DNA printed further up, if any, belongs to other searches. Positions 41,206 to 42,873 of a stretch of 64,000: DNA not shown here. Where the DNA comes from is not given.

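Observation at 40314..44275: Uncharacterised envelope cluster with a cupredoxin-like anchor protein, a 455-aa polytopic membrane protein, a zinc-ribbon mini-protein, and two lipoproteins (one thioredoxin-like)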

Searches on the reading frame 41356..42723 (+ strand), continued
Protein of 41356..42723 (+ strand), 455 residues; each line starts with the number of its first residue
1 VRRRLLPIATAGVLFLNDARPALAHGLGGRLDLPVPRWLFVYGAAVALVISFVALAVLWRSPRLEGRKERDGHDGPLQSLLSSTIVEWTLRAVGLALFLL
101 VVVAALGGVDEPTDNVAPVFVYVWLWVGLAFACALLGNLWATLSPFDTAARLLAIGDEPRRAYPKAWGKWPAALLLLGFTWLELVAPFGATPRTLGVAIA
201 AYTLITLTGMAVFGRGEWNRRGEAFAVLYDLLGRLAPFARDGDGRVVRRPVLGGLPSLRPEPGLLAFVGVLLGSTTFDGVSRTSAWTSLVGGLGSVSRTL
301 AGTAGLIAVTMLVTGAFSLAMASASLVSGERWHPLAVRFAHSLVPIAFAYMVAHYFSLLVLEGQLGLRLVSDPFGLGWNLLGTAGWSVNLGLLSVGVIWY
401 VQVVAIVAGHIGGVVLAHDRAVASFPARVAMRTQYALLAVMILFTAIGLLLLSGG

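Call 20: get_annotated_region(hit=H13, flank=6000)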
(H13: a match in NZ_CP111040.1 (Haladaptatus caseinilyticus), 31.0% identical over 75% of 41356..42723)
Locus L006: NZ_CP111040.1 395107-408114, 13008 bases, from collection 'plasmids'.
description: Haladaptatus caseinilyticus strain ZJ1 plasmid unnamed4, complete sequence
organism: Haladaptatus caseinilyticus (NCBI taxid 2993314)
taxonomy: Archaea; Euryarchaeota; Halobacteria; Halobacteriales; Haladaptataceae; Haladaptatus; Haladaptatus caseinilyticus
host: -; source: cell culture,sediment; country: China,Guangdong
typing (MOB-suite, as given by PLSDB): non-mobilizable
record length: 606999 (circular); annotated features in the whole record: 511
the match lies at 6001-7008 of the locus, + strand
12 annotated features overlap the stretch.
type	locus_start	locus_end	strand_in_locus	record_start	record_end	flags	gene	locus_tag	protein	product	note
CDS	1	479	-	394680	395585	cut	-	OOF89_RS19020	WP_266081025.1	carboxyltransferase domain-containing protein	-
CDS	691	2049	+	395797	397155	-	-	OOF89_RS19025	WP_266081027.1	acetyl-CoA carboxylase biotin carboxylase subunit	-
CDS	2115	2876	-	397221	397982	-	-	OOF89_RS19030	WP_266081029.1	5-oxoprolinase subunit PxpA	GO:0005975 - carbohydrate metabolic process [Evidence IEA]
CDS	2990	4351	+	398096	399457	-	-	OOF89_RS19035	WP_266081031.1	aspartate aminotransferase family protein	-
CDS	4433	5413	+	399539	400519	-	-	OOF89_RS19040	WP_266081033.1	succinylglutamate desuccinylase/aspartoacylase family protein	-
CDS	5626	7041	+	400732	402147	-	-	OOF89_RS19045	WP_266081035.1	hypothetical protein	-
CDS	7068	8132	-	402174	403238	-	-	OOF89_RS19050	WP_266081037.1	iron transporter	-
CDS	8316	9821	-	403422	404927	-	-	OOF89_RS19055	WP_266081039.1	hypothetical protein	-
CDS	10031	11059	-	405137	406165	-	-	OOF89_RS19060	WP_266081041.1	LLM class flavin-dependent oxidoreductase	-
CDS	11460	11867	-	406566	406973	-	-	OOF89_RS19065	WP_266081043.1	hypothetical protein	-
CDS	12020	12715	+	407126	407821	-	-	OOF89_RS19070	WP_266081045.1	helix-turn-helix domain-containing protein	-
CDS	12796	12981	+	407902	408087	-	-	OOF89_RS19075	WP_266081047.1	hypothetical protein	-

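Call 24: find_related_loci(query=A3, collection=genome_contigs, flank=6000)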
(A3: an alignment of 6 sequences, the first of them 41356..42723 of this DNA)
Query A3 (455 aa) in genome_contigs; peptide patterns used: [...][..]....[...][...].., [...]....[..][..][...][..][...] (x = any residue, [..] = any of these).
600 stretches matched a pattern (row limit reached: there are more); 587 encode a relative of the query (tblastn E <= 1e-3); the best 80 are kept; 80 distinct loci.
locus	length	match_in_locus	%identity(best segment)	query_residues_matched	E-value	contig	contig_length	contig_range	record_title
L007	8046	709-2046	69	8-453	0e+0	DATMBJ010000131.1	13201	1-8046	MAG TPA_asm: Actinomycetota bacterium isolate SMAG_U13350 k141_251649, whole genome shotgun sequence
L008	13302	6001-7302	65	21-454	1e-173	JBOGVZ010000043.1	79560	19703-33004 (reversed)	MAG: Actinomycetota bacterium isolate M3-S_metawrap_bin.41 k127_303398, whole genome shotgun sequence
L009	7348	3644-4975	61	10-455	2e-160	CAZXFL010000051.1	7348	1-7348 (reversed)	MAG TPA_asm: uncultured Actinomycetes bacterium isolate SRP119689_co1_219 genome assembly, contig: NODE_16320_length_734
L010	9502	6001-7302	62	23-454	3e-159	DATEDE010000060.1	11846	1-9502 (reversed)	MAG TPA_asm: Actinomycetota bacterium isolate SMAG_U8290 k141_273413, whole genome shotgun sequence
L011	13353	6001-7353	59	11-454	1e-153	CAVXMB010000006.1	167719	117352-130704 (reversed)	MAG: uncultured Actinomycetota bacterium isolate MFD09206.bin.2.162 genome assembly, contig: contig_20660, whole genome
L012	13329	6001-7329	58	15-454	5e-150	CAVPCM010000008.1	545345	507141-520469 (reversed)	MAG: uncultured Actinomycetota bacterium isolate MFD00072.bin.1.11 genome assembly, contig: contig_6597, whole genome sh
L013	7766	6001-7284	62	19-446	3e-149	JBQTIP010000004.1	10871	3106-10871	MAG: Actinomycetota bacterium isolate SAR1 c_000000186816, whole genome shotgun sequence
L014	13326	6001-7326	59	16-454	3e-146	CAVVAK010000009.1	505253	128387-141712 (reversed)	MAG: uncultured Actinomycetota bacterium isolate MFD09206.bin.3.266 genome assembly, contig: contig_5124, whole genome s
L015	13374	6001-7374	57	1-455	4e-137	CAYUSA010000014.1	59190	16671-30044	MAG TPA_asm: uncultured Actinomycetes bacterium isolate SRP302447_co1_138 genome assembly, contig: NODE_1603_length_5919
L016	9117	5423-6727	55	21-454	8e-127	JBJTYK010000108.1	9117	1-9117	MAG: Actinomycetota bacterium isolate samp_4443_metabat2_197 samp_4443_1060817, whole genome shotgun sequence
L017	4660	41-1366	50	1-445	3e-109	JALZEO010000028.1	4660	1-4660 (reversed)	MAG: Actinomycetota bacterium isolate NEG bin15 SC8816-18_k127_2251506, whole genome shotgun sequence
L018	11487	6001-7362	48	23-455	2e-104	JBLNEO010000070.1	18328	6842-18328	MAG: Pseudomonadota bacterium isolate MAG70 PRJNA889980_bin1_renamed_69, whole genome shotgun sequence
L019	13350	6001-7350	48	1-452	9e-102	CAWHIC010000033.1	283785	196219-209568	MAG: uncultured Acidimicrobiia bacterium isolate MFD01916.bin.2.63 genome assembly, contig: contig_8437, whole genome sh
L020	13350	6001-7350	46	23-455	6e-102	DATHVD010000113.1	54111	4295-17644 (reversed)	MAG TPA_asm: Gaiellaceae bacterium isolate SMAG_U16124 k141_1066394, whole genome shotgun sequence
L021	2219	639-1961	46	23-454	6e-106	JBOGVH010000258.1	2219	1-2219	MAG: Actinomycetota bacterium isolate M3-S_metawrap_bin.246 k127_2665866, whole genome shotgun sequence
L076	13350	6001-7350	43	2-454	4e-90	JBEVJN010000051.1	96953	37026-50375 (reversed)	MAG: Acidimicrobiia bacterium isolate T4R1BO.metabat2.227 T4R1BO.metabat2.227_k133_42196559, whole genome shotgun sequen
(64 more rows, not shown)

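Call 38: search_solved_structures(query=A1, max_evalue=10, show_alignments=2)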
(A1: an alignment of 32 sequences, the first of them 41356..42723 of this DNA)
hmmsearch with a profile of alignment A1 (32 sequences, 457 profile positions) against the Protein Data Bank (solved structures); distinct sequences matched with E-value up to 10: 0.

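Call 39: get_annotated_region(hit=H4, flank=7000)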
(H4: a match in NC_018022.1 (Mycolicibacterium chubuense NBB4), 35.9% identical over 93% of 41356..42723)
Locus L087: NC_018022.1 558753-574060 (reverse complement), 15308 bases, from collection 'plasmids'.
description: Mycolicibacterium chubuense NBB4 plasmid pMYCCH.01, complete sequence
organism: Mycolicibacterium chubuense NBB4 (NCBI taxid 710421)
taxonomy: Bacteria; Actinomycetota; Actinomycetes; Mycobacteriales; Mycobacteriaceae; Mycolicibacterium; Mycolicibacterium chubuense; Mycolicibacterium chubuense NBB4
host: -; source: -; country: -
typing (MOB-suite, as given by PLSDB): mobilizable; relaxase MOBF,MOBF
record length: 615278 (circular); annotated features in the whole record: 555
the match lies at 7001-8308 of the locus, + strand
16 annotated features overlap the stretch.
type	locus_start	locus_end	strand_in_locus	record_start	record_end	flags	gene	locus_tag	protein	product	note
CDS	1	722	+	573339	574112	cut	-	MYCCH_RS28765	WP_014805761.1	methane monooxygenase/ammonia monooxygenase subunit A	-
CDS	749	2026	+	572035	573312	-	-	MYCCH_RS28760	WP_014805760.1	methane monooxygenase/ammonia monooxygenase subunit B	-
CDS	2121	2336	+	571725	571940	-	-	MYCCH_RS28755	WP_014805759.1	hypothetical protein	-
CDS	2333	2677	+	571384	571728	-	-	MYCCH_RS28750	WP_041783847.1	hypothetical protein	-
CDS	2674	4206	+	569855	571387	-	-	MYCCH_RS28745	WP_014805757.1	AMP-binding protein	-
CDS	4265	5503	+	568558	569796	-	-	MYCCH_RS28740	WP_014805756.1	GAF domain-containing protein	-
CDS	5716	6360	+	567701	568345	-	sigC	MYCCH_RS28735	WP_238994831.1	RNA polymerase sigma factor SigC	-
CDS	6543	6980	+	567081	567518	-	-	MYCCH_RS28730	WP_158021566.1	hypothetical protein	-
CDS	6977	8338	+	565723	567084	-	-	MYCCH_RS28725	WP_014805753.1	hypothetical protein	-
CDS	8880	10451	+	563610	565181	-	-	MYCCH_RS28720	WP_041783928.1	methane monooxygenase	-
CDS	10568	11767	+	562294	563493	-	-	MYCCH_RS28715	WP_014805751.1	toluene hydroxylase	-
CDS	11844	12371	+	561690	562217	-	-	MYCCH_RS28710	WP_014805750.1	MmoB/DmpM family protein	GO:0006725 - cellular aromatic compound metabolic process [Evidence IEA]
CDS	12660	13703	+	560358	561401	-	-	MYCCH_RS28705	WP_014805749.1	2Fe-2S iron-sulfur cluster binding domain-containing protein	-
CDS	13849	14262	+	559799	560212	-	-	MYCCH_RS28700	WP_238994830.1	methane monooxygenase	-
CDS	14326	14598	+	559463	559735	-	-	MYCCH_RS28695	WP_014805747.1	DUF4242 domain-containing protein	-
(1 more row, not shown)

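Call 40: get_annotated_region(hit=H3, flank=7000)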
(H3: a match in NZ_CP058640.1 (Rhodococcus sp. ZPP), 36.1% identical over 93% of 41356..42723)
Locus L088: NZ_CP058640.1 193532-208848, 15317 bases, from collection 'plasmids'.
description: Rhodococcus sp. ZPP plasmid pRZP1, complete sequence
organism: Rhodococcus sp. ZPP (NCBI taxid 2749906)
taxonomy: Bacteria; Actinomycetota; Actinomycetes; Mycobacteriales; Nocardiaceae; Rhodococcus; Rhodococcus sp. ZPP
host: -; source: cell culture,soil; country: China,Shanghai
typing (MOB-suite, as given by PLSDB): mobilizable; relaxase MOBP,MOBP
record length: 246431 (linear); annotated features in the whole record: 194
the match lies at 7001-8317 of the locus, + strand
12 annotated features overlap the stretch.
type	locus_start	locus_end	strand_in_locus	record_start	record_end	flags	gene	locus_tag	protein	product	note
CDS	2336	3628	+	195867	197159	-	mdo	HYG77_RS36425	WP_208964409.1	NDMA-dependent methanol dehydrogenase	GO:0046170 - methanol catabolic process [Evidence IEA]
CDS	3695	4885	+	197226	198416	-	-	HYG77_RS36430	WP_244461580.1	MoxR family ATPase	-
CDS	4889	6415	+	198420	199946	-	-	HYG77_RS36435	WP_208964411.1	VWA domain-containing protein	-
CDS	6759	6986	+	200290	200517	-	-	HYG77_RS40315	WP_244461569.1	hypothetical protein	-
CDS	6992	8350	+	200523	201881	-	-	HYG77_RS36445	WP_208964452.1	hypothetical protein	-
CDS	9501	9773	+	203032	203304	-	-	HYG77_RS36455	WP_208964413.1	transposase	GO:0006313 - DNA transposition [Evidence IEA]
CDS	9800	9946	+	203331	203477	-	-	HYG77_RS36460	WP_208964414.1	hypothetical protein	-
CDS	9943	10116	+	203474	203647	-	-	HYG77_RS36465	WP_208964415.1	hypothetical protein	-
CDS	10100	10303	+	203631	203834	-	-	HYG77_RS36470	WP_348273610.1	hypothetical protein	-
CDS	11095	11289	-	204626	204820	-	-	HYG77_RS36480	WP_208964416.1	hypothetical protein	-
CDS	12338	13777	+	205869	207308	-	-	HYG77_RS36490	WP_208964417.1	GAF domain-containing sensor histidine kinase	GO:0000160 - phosphorelay signal transduction system [Evidence IEA]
CDS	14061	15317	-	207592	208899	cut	-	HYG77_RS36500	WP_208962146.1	IS256 family transposase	-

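Call 41: get_annotated_region(hit=H2, flank=7000)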
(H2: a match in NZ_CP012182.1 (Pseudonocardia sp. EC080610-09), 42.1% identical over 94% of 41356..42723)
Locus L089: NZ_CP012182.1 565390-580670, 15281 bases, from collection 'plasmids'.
description: Pseudonocardia sp. EC080610-09 plasmid pBCI2-1, complete sequence
organism: Pseudonocardia sp. EC080610-09 (NCBI taxid 1688404)
taxonomy: Bacteria; Actinomycetota; Actinomycetes; Pseudonocardiales; Pseudonocardiaceae; Pseudonocardia; Pseudonocardia sp. EC080610-09
host: -; source: Apterostigma dentigerum; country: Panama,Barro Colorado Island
typing (MOB-suite, as given by PLSDB): mobilizable; relaxase MOBF
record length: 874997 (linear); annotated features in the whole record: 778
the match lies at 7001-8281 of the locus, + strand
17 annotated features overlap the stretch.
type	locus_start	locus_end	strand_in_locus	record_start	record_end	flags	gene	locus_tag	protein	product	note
CDS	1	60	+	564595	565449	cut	-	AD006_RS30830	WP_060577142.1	fumarylacetoacetate hydrolase family protein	-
CDS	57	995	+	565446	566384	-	-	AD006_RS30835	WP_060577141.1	VOC family protein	-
CDS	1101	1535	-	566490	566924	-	-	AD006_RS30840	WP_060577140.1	helix-turn-helix domain-containing protein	-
CDS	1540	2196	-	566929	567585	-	-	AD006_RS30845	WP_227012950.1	nucleotidyl transferase AbiEii/AbiGii toxin family protein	-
CDS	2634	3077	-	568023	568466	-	-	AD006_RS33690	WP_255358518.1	acylphosphatase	-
CDS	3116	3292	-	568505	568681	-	-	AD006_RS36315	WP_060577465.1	HypC/HybG/HupF family hydrogenase formation chaperone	-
CDS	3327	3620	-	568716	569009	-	-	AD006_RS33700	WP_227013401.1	PadR family transcriptional regulator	-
CDS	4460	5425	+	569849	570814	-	-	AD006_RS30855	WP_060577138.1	hypothetical protein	-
CDS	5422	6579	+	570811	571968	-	-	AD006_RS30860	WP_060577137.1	hypothetical protein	-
CDS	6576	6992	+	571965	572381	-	-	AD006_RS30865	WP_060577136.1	hypothetical protein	-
CDS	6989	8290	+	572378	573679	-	-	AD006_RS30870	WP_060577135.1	hypothetical protein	-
CDS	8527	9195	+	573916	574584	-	-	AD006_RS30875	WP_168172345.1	histidine kinase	GO:0000160 - phosphorelay signal transduction system [Evidence IEA]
CDS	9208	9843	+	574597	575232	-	-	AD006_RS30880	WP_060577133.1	response regulator transcription factor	GO:0000160 - phosphorelay signal transduction system [Evidence IEA]; GO:0006355 - regulation of DNA-templated ...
CDS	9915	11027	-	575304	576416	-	-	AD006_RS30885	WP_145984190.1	hypothetical protein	-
CDS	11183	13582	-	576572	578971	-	-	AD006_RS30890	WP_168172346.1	galactose oxidase early set domain-containing protein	-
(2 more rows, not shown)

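Call 42: predict_structure(alignment_id=A1)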
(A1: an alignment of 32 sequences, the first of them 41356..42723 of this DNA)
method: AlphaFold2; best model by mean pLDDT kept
length: 455 residues; sequences in the alignment: 32
mean_pLDDT: 91.2   pTM: 0.89
mean pLDDT of the five models: 91.2, 90.4, 89.6, 89.5, 87.6
residues with pLDDT >= 90: 369; 70-90: 57; 50-70: 16; < 50: 13
segments of 3 or more residues with pLDDT < 50: 19-30
pLDDT, mean of each block of 10 residues (from residue 1): 65 59 36 73 91 95 87 78 92 97 97 95 96 96 97 97 98 98 94 97 99 98 98 95 87 95 98 96 93 96 98 98 97 98 97 93 93 93 92 87 94 97 96 94 92 78
secondary structure, 60 per line:
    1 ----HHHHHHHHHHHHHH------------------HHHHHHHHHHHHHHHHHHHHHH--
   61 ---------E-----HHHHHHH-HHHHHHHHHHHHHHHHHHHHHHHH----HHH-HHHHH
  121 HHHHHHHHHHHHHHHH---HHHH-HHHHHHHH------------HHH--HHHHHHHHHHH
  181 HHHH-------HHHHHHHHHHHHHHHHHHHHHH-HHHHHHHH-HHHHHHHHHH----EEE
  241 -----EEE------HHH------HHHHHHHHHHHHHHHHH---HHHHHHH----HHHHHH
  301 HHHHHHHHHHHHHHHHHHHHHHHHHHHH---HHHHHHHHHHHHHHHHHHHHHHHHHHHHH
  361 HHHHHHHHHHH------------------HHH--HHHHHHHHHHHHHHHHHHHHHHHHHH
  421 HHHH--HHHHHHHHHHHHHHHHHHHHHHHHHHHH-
elements in order: H5-18 H37-58 H76-82 H84-107 H116-136 H140-143 H145-152 H170-184 H192-213 H215-222 H224-233 E238-240 E246-248 H264-280 H284-290 H295-328 H332-371 H395-424 H427-454

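Call 45: fold_search(model_id=the predicted structure, library=pdb)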
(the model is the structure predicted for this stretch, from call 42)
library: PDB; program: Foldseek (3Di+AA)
matches with E <= 10: 492; with E <= 0.001: 0
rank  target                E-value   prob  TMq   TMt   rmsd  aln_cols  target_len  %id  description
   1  2nwl_A                2.0e-02  0.21  0.12  0.13  24.8       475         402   12  Crystal structure of GltPh in complex with L-Asp (released 2007-02-27)
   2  8xsm                  2.2e-02  0.38  0.16  0.18  20.4       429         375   17  transporter (released 2025-01-15)
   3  5nva                  2.6e-02  0.33  0.16  0.15  22.0       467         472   11  Substrate-bound outward-open state of a Na+-coupled sialic acid symporter reveals a novel Na+-site (released 2018-04-04)
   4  2nwl_B                3.5e-02  0.18  0.12  0.14  24.6       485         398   13  Crystal structure of GltPh in complex with L-Asp (released 2007-02-27)
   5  9kl0_A                6.6e-02  0.14  0.14  0.13  27.1       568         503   13  Structure of hSGLT2-MAP17 complex in the substrate-free inward-facing conformation in the presence of potassium (released 2025-09-03)
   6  6x01_A                8.9e-02  0.14  0.13  0.14  24.2       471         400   14  Crystal structure of the GltPh V216C-A391C mutant cross-linked in outward-facing state (released 2021-02-17)
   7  4oye_I                8.9e-02  0.13  0.12  0.13  24.2       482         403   13  Crystal structure of GltPh R397A in apo (released 2014-09-17)
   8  7ug0                  9.2e-02  0.12  0.11  0.12  22.6       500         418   13  TBOA-bound GltPh RSMR mutant in IFS state (released 2023-03-29)
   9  7bvc_A                9.6e-02  0.11  0.11  0.07  25.1       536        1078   15  Cryo-EM structure of Mycobacterium smegmatis arabinosyltransferase EmbA-EmbB-AcpM2 in complex with ethambutol (released 2020-04-29)
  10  6cse_M                1.2e-01  0.12  0.13  0.13  22.4       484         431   13  Crystal structure of sodium/alanine symporter AgcS with L-alanine bound (released 2019-01-30)
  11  3gi9_C                1.4e-01  0.13  0.13  0.14  24.8       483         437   13  Crystal Structure of ApcT Transporter Bound to 7F11 Monoclonal Fab Fragment (released 2009-08-18)
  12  7t3n                  1.5e-01  0.10  0.13  0.13  23.6       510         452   11  R184Q/E191Q mutant of rat vesicular glutamate transporter 2 (VGLUT2) (released 2022-12-14)
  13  8iwo_A                1.5e-01  0.06  0.09  0.06  25.7       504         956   12  The rice Na+/H+ antiporter SOS1 in an auto-inhibited state (released 2023-11-22)
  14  8zxk_C                1.6e-01  0.11  0.13  0.12  23.6       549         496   12  Cryo-EM structure of trimethylamine transporter TmaT binding with TMA (released 2024-11-06)
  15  9i8u_A                1.6e-01  0.11  0.14  0.13  23.8       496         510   13  Upregulated state of BetP with Potassium in Amphipol A8-35 (released 2026-02-18)
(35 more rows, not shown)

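Call 50: search_dna_similar(query=window:41356-42723:+, collection=plasmids, mode=protein, max_rows=60, rows=best, max_evalue=0.001)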
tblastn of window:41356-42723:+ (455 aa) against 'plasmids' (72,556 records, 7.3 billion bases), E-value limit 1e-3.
Records with a match: 66; places in all: 70; records where one place covers at least 80% of the query: 23.
Best place of each record, by identity: <60% 66.
By first word of the organism name: Haladaptatus 8; Haloferax 8; Rhizobium 4; Sulfitobacter 4; Halorussus 4; Mycolicibacterium 3; Halomarina 3; Halobaculum 3; Mycobacterium 2; Pseudonocardia 2; and 20 more.
By predicted mobility (MOB-suite, as given by PLSDB): non-mobilizable 57; mobilizable 9.
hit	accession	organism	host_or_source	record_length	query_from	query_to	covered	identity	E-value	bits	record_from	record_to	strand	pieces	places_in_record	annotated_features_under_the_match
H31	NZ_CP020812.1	Mycobacterium dioxanotrophicus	Single cell,river sediment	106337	23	454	95%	42.9%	6e-69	245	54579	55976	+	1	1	hypothetical protein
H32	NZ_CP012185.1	Pseudonocardia sp. EC080619-01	Apterostigma dentigerum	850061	24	451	94%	42.1%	4e-39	158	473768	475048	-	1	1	hypothetical protein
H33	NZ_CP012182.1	Pseudonocardia sp. EC080610-09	Apterostigma dentigerum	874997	24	451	94%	42.1%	4e-39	158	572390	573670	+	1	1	hypothetical protein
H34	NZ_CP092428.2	Mycolicibacterium rufum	-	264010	23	455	95%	36.6%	3e-40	161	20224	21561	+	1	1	hypothetical protein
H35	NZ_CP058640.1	Rhodococcus sp. ZPP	cell culture,soil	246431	21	445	93%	36.1%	1e-31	135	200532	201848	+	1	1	hypothetical protein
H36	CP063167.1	Variovorax paradoxus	-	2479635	22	453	95%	35.5%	5e-36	149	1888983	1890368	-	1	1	hypothetical protein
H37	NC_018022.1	Mycolicibacterium chubuense NBB4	-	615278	23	446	93%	35.9%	6e-37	151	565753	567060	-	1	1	hypothetical protein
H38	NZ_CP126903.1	Mycolicibacterium vanbaalenii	cell culture,soil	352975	23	445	93%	35.8%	3e-38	155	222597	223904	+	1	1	hypothetical protein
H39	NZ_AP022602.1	Mycobacterium gallinarum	-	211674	23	455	95%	34.8%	6e-40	160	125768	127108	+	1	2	hypothetical protein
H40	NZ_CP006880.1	Rhizobium gallicum bv. gallicum R602sp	Phaseolus vulgaris,whole ...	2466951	13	453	97%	33.3%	1e-31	136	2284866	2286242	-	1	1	record has no annotation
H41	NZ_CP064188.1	Rhizobium sp. 007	Onobrychis viciifolia,cell culture,root ...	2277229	16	453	96%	33.1%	3e-30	131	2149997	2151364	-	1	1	none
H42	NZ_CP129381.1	Rhizobium sp. SSA_523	single cell,Sea water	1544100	11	453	97%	32.5%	7e-28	124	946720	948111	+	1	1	none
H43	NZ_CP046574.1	Rhodococcus sp. WAY2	cell culture,bacterial consortium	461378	21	445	93%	33.9%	2e-28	126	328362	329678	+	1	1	hypothetical protein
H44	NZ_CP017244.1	Rhizobium etli 8C-3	Phaseolus vulgaris,cell culture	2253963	16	453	96%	32.1%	1e-26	121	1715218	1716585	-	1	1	record has no annotation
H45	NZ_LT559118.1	Nonomuraea gerenzanensis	-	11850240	23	357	74%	42.0%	3e-44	173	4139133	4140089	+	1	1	none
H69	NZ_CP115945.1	Ralstonia syzygii R24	Syzygium aromaticum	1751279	22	400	83%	26.6%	1e-20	102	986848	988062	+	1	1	none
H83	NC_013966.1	Haloferax volcanii DS2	-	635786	112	453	75%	27.8%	5e-9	66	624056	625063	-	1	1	hypothetical protein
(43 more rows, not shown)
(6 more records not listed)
